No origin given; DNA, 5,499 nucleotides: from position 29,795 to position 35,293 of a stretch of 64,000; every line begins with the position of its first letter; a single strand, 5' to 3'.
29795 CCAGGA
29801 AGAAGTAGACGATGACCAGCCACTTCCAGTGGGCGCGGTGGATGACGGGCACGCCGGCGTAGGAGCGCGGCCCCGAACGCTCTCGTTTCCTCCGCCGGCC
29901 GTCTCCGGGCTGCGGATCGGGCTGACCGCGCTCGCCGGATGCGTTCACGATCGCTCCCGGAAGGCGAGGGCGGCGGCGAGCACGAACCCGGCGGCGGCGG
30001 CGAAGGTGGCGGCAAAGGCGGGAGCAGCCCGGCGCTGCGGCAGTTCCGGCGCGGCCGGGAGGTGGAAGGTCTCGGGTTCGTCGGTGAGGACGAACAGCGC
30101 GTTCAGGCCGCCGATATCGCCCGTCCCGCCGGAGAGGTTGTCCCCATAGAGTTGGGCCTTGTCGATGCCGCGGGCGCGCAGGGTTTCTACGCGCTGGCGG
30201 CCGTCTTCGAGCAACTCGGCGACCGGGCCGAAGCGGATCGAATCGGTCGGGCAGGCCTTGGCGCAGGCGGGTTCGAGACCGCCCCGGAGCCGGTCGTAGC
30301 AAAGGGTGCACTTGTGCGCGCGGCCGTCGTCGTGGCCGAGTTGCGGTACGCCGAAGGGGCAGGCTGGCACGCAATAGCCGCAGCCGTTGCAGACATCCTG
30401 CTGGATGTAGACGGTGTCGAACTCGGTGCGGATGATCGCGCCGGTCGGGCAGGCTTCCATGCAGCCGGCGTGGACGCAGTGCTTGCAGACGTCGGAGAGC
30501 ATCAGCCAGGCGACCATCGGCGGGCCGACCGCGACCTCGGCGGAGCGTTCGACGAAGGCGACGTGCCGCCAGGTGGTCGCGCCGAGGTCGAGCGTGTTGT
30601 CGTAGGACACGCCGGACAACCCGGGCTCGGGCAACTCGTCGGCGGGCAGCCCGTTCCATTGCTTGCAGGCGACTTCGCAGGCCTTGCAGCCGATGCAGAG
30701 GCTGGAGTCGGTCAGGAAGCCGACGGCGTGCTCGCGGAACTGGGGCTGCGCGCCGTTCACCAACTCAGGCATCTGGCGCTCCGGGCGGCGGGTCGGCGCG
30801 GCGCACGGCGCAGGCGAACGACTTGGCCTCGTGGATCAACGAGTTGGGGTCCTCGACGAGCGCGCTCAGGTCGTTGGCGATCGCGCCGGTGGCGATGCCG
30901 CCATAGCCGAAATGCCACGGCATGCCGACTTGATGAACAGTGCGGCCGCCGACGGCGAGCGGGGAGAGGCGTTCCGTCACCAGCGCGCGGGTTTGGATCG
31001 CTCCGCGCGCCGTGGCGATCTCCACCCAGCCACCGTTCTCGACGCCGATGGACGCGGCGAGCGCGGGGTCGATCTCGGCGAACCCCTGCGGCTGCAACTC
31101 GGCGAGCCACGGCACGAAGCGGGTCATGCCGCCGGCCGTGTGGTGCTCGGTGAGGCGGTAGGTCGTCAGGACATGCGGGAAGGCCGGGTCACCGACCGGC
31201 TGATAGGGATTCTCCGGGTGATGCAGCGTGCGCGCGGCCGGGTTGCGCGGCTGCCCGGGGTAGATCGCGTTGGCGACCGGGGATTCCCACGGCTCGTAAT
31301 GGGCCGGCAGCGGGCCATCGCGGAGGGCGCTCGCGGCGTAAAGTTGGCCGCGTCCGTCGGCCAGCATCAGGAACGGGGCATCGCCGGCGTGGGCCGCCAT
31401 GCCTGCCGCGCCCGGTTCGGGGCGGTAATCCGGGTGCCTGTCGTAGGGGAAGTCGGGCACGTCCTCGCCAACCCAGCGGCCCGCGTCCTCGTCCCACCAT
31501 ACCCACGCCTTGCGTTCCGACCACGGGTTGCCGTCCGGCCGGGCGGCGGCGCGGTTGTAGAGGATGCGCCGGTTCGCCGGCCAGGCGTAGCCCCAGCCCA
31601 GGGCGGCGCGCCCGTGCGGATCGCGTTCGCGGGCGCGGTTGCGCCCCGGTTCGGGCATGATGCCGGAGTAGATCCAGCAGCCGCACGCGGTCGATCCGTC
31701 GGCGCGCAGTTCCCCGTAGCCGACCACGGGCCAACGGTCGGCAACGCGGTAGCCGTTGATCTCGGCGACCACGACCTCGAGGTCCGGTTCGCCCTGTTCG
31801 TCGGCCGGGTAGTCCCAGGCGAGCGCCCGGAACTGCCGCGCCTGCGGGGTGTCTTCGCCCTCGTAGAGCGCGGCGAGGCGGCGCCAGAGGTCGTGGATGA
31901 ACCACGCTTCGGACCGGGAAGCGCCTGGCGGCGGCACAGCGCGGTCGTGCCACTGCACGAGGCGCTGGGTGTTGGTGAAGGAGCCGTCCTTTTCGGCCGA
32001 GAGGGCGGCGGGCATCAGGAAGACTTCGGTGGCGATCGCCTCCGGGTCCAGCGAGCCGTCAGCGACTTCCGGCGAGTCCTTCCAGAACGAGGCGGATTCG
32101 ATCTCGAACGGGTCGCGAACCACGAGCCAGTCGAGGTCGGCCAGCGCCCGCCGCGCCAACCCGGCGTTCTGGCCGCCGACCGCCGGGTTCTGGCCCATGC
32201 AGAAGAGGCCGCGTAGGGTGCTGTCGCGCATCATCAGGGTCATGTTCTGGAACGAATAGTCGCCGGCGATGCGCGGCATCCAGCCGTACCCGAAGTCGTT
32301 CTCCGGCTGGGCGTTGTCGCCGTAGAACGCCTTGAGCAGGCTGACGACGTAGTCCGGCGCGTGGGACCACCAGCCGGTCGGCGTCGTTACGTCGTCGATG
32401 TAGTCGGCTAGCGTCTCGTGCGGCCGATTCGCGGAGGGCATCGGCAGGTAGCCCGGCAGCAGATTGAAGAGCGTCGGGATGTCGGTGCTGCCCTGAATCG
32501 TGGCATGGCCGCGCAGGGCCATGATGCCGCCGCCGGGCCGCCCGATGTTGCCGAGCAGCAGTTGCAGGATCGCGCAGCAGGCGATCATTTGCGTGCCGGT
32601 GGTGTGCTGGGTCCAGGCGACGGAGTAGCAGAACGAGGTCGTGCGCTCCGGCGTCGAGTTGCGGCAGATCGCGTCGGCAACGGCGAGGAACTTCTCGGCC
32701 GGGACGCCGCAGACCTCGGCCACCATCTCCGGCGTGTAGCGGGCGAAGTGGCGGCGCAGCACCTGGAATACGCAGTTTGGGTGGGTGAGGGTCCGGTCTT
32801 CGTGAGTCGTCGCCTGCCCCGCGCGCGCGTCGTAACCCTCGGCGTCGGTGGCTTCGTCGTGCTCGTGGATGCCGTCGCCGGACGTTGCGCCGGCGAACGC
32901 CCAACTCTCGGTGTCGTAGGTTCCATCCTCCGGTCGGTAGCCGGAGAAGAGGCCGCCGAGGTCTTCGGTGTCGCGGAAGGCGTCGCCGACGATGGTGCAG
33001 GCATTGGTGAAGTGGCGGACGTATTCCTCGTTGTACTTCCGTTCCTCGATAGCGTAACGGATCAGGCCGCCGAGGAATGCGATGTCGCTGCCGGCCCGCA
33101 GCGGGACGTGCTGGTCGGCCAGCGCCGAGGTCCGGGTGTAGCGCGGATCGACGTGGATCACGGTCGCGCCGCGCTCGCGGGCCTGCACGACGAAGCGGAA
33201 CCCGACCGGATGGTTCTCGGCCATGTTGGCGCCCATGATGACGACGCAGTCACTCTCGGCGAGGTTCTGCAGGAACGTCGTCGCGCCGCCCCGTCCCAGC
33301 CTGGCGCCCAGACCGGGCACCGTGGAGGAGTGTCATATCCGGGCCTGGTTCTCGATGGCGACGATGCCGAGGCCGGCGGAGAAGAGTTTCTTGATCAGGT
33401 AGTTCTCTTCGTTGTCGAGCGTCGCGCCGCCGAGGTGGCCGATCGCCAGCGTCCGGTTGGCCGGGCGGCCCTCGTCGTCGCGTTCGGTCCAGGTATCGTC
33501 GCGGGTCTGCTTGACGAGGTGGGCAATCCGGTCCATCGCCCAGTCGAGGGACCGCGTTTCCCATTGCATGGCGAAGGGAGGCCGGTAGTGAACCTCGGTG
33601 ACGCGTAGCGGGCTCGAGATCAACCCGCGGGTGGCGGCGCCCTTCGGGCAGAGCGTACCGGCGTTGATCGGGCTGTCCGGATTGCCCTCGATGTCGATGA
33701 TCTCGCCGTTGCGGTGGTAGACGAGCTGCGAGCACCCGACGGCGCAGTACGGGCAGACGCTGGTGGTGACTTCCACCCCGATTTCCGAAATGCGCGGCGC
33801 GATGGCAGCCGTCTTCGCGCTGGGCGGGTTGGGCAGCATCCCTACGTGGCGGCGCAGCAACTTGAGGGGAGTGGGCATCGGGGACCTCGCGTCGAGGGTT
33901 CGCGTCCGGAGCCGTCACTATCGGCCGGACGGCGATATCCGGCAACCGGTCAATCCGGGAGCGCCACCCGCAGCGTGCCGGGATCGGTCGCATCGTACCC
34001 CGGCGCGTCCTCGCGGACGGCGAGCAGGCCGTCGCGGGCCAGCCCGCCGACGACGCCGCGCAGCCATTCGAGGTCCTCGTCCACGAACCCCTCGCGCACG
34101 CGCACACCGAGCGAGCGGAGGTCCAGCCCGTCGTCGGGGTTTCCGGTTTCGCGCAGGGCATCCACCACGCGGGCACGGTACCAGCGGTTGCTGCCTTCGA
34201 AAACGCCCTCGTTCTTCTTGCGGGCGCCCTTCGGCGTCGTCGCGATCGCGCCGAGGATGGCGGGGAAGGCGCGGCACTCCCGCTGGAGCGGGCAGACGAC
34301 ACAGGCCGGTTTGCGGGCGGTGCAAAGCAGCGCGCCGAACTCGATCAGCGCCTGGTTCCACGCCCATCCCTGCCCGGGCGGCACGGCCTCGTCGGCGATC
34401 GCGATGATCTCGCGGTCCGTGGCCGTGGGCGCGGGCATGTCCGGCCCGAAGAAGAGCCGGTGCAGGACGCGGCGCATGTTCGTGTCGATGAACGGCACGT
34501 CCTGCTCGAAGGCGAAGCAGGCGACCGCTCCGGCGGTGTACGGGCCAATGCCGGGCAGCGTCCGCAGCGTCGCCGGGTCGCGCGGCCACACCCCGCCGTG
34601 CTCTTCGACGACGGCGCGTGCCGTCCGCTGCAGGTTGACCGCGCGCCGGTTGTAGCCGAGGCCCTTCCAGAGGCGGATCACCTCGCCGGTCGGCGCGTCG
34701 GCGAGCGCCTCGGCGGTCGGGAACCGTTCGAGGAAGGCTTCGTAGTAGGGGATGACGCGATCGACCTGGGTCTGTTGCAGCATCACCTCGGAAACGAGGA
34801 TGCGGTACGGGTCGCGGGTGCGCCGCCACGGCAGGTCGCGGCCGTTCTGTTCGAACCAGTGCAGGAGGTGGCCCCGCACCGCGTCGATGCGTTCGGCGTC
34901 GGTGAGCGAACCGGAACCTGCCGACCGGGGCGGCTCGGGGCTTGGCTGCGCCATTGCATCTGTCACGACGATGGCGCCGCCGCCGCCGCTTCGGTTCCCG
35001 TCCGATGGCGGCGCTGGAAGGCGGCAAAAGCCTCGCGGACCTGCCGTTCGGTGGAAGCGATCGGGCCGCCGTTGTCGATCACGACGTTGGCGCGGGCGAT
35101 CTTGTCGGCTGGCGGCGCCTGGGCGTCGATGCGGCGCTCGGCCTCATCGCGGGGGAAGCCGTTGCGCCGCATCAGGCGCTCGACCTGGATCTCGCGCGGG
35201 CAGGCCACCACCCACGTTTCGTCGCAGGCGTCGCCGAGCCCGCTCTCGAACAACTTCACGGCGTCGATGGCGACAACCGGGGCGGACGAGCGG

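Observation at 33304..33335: In-frame UGA with an fdhF-like SECIS: one selenoprotein gene shown as two ORFs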

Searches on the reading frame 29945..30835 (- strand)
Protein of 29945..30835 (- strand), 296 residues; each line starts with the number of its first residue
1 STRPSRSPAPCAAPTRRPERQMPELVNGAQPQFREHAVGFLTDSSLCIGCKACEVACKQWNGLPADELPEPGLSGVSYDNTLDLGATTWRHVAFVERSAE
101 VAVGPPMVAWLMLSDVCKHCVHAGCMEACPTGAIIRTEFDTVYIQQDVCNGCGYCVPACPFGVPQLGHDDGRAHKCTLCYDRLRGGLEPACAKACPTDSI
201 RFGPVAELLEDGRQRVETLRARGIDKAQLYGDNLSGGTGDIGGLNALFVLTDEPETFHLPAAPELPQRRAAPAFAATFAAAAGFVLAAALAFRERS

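Call 13: search_protein_families(library=ncbifam, proteins=[window:29945-30835:-], max_evalue=0.00001)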
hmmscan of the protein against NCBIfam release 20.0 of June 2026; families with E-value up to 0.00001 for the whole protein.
window:29945-30835:- (296 aa): 28 families (the best 25 are shown)
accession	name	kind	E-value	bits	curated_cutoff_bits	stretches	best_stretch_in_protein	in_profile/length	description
TIGR01582.1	FDH-beta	equivalog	3.3e-57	193.8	334.7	1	31-265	13-239/283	formate dehydrogenase subunit beta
NF008134.0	PRK10882.1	equivalog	1.8e-38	132.4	263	1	34-219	35-222/329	hydrogenase 2 operon protein HybA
NF045715.1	sulf_resp_HmcB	equivalog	1.7e-36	125.9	420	1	35-239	34-230/307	sulfate respiration complex iron-sulfur protein HmcB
TIGR02951.1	DMSO_dmsB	equivalog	1.1e-34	119.7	214.1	1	38-208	2-156/161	DMSO/selenate family reductase complex B subunit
TIGR03149.1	cyt_nit_nrfC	equivalog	7.8e-26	90.8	377.6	1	106-207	83-186/225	cytochrome c nitrite reductase Fe-S protein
TIGR03478.1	DMSO_red_II_bet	subfamily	3.5e-24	85.3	480.7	1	108-203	122-218/321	DMSO reductase family type II enzyme, iron-sulfur subunit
NF011569.0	PRK14993.1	equivalog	2.9e-22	79.3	416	1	105-199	88-182/244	tetrathionate reductase subunit TtrB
NF042979.1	EthbenzDh_ebdB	equivalog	7.1e-20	71.2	740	1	110-205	146-242/354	ethylbenzene dehydrogenase subunit beta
NF009408.0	PRK12769.1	equivalog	1e-19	70.1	1003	1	116-216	55-158/659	formate-dependent uric acid utilization protein AegA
TIGR01660.1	narH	equivalog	1.8e-19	69.6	524.05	1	111-205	177-271/492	nitrate reductase subunit beta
NF045797.1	DsrO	equivalog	2.7e-19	69.5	200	1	112-207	98-204/235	sulfate reduction electron transfer complex DsrMKJOP subunit DsrO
NF038355.1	FDH3_beta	equivalog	6.2e-19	68.7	240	1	113-179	50-121/180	formate dehydrogenase FDH3 subunit beta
NF041715.1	arsenate_red_ArrB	equivalog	3.6e-18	65.9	450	1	105-166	45-106/233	arsenate respiratory reductase iron-sulfur subunit ArrB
NF009451.0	PRK12809.1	equivalog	6e-16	57.9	1154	1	116-202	55-136/639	formate-dependent uric acid utilization protein YgfT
NF007658.0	PRK10330.1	equivalog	2e-14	53.5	260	1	115-200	56-152/181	electron transport protein HydN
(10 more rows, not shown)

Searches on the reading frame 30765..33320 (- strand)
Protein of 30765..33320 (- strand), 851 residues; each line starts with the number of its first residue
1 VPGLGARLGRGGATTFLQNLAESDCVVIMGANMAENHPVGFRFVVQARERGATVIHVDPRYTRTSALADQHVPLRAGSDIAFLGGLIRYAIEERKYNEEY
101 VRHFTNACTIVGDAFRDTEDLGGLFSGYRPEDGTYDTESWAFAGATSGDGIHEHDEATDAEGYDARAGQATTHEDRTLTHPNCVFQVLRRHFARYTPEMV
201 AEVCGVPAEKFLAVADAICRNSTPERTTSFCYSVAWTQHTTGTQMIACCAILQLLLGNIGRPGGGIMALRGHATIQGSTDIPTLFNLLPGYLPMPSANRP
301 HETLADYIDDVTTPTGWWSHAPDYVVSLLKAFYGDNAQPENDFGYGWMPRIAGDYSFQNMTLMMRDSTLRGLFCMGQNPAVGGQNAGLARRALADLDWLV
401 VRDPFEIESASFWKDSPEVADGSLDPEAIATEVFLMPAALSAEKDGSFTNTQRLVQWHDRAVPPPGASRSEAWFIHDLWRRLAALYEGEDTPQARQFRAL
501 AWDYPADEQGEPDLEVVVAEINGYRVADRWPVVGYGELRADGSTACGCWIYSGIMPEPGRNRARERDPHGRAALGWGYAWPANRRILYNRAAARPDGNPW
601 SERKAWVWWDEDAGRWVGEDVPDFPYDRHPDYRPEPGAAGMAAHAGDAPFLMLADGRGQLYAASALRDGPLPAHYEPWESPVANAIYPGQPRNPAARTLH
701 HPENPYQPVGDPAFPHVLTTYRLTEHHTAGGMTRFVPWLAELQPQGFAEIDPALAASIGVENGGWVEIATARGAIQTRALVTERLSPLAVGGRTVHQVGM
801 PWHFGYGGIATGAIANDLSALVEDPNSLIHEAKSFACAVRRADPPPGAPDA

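Call 16: find_encoding_contigs(protein=window:30765-33320:-, flank=10000, max_places=6)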
Protein window:30765-33320:- (851 aa): 4 contigs read that carry it; 3 places shown.
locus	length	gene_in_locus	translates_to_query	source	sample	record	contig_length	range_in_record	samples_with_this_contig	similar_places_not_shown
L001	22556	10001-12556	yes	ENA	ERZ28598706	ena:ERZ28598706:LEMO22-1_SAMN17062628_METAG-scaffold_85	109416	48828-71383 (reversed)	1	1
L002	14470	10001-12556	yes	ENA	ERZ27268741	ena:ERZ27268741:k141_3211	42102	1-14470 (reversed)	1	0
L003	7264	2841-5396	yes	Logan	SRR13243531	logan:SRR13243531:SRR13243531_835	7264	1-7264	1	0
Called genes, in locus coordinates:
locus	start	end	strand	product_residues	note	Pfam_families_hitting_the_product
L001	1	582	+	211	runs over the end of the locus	PF01553:Acyltransferase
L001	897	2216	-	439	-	PF01018:GTP1_OBG, PF01926:MMR_HSR1, PF02421:FeoB_N, PF09269:DUF1967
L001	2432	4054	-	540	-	PF00140:Sigma70_r1_2, PF04542:Sigma70_r2, PF04539:Sigma70_r3, PF04545:Sigma70_r4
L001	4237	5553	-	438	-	PF00278:Orn_DAP_Arg_deC, PF02784:Orn_Arg_deC_N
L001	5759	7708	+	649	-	PF02463:SMC_N (faint), PF03193:RsgA_GTPase (faint), PF00005:ABC_tran, PF13304:AAA_21 (weak), PF12848:ABC_tran_Xtn, PF00005:ABC_tran, PF13304:AAA_21 (weak), PF16326:ABC_tran_CTD, +5 more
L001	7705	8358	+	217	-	PF01121:CoaE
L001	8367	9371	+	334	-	PF00730:HhH-GPD, PF00633:HHH (weak)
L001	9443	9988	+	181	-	PF04879:Molybdop_Fe4S4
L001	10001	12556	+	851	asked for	PF00384:Molybdopterin, PF01568:Molydop_binding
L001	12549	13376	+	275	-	PF12797:Fer4_2 (faint), PF12800:Fer4_4 (faint), PF12838:Fer4_7 (weak), PF13247:Fer4_11, PF25160:LdpA_Fe-S-bd (weak), PF00037:Fer4 (weak), PF12837:Fer4_6 (weak), PF13187:Fer4_9 (weak), +1 more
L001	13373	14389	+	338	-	PF14589:NrfD_2, PF03916:NrfD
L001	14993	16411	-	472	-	PF28494:GlyRS_ins_1 (weak), PF00587:tRNA-synt_2b, PF03129:HGTP_anticodon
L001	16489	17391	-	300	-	PF02899:Phage_int_SAM_1, PF13495:Phage_int_SAM_4, PF00589:Phage_integrase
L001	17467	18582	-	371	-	PF05222:AlaDh_PNT_N, PF00070:Pyr_redox (faint), PF01262:AlaDh_PNT_C, PF07992:Pyr_redox_2 (weak), PF02826:2-Hacid_dh_C (weak)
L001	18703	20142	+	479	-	PF02163:Peptidase_M50, PF00595:PDZ (weak), PF13180:PDZ_2, PF14685:PDZ_Tricorn (faint), PF17820:PDZ_6, PF00595:PDZ (weak), PF13180:PDZ_2 (weak), PF17820:PDZ_6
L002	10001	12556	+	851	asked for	PF00384:Molybdopterin, PF01568:Molydop_binding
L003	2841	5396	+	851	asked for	PF00384:Molybdopterin, PF01568:Molydop_binding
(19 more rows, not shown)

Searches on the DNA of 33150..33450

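Call 9: search_rna_families(source=window, start=33150, end=33450, threshold=evalue, max_evalue=10, show_alignments=3)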
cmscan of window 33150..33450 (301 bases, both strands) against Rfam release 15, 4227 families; matches with E-value up to 10: 4.
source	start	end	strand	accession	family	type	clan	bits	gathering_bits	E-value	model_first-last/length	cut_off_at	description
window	33277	33338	-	RF01989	SECIS_3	Cis-reg;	-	39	63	1.2e-07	1-59/59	no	Selenocysteine insertion sequence 3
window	33319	33343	+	RF01307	sR55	Gene; snRNA; snoRNA; CD-box;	-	14.6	35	0.52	1-65/65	no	Small nucleolar RNA sR55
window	33270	33376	-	RF02989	gntR-DTE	Gene; sRNA;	-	13.7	63.6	5.2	1-119/119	no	gntR-DTE RNA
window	33414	33450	-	RF03196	mir-6790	Gene; miRNA;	-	13.1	78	9.7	23-63/63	5'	mir-6790 microRNA precursor family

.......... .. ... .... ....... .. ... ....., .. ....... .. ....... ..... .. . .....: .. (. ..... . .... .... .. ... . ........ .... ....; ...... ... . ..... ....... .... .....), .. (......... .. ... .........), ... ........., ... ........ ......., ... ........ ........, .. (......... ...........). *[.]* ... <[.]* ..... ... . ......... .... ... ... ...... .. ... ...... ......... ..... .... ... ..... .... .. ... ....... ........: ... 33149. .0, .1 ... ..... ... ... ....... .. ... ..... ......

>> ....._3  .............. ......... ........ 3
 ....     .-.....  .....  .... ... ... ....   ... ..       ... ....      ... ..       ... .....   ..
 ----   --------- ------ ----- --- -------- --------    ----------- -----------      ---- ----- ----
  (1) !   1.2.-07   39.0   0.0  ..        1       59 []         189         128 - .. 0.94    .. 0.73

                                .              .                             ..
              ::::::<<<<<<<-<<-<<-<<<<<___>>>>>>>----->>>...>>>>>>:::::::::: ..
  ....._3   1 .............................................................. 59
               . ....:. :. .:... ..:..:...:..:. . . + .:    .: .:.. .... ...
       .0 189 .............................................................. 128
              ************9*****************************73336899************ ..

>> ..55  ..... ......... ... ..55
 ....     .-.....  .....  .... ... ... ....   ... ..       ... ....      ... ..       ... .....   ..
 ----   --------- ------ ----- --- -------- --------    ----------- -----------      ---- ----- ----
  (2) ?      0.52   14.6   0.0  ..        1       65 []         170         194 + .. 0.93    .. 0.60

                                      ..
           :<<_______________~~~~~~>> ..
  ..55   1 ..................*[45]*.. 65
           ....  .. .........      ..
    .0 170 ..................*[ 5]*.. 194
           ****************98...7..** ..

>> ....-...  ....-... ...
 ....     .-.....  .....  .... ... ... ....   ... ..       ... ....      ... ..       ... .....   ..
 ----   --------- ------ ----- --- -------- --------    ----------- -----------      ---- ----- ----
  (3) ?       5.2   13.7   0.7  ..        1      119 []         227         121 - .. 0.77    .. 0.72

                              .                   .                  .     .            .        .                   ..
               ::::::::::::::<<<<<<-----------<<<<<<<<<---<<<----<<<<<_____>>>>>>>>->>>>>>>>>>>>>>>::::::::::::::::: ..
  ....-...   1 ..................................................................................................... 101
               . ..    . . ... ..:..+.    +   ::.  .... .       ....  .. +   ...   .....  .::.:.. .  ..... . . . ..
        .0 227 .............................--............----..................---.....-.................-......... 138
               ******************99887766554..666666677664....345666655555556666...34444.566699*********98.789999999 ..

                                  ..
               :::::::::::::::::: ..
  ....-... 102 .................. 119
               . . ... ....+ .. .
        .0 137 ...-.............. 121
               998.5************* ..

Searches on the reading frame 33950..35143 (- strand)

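Call 13: search_protein_families(library=ncbifam, proteins=[window:33950-35143:-], max_evalue=0.00001)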
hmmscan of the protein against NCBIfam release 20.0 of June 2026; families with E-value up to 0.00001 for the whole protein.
window:33950-35143:- (397 aa): 6 families
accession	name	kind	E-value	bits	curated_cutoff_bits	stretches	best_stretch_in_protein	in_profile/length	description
TIGR01084.1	mutY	equivalog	3.1e-76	256.6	286.5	1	90-294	3-210/277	A/G-specific adenine glycosylase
NF008132.0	PRK10880.1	equivalog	8.8e-59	199.3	427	1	92-293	10-212/351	A/G-specific adenine glycosylase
NF010488.0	PRK13910.1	equivalog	6.6e-40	137.3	471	1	120-290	1-167/290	adenine-specific DNA glycosylase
TIGR01083.1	nth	equivalog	1.4e-22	80.3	211.7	1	110-281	25-192/192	endonuclease III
NF007978.0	PRK10702.1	equivalog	3.5e-12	46.4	405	1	145-290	62-203/211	endonuclease III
NF053634.1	MonDNAglycDR2438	equivalog_domain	2.4e-11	43.6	400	1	108-294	16-208/219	monofunctional DNA glycosylase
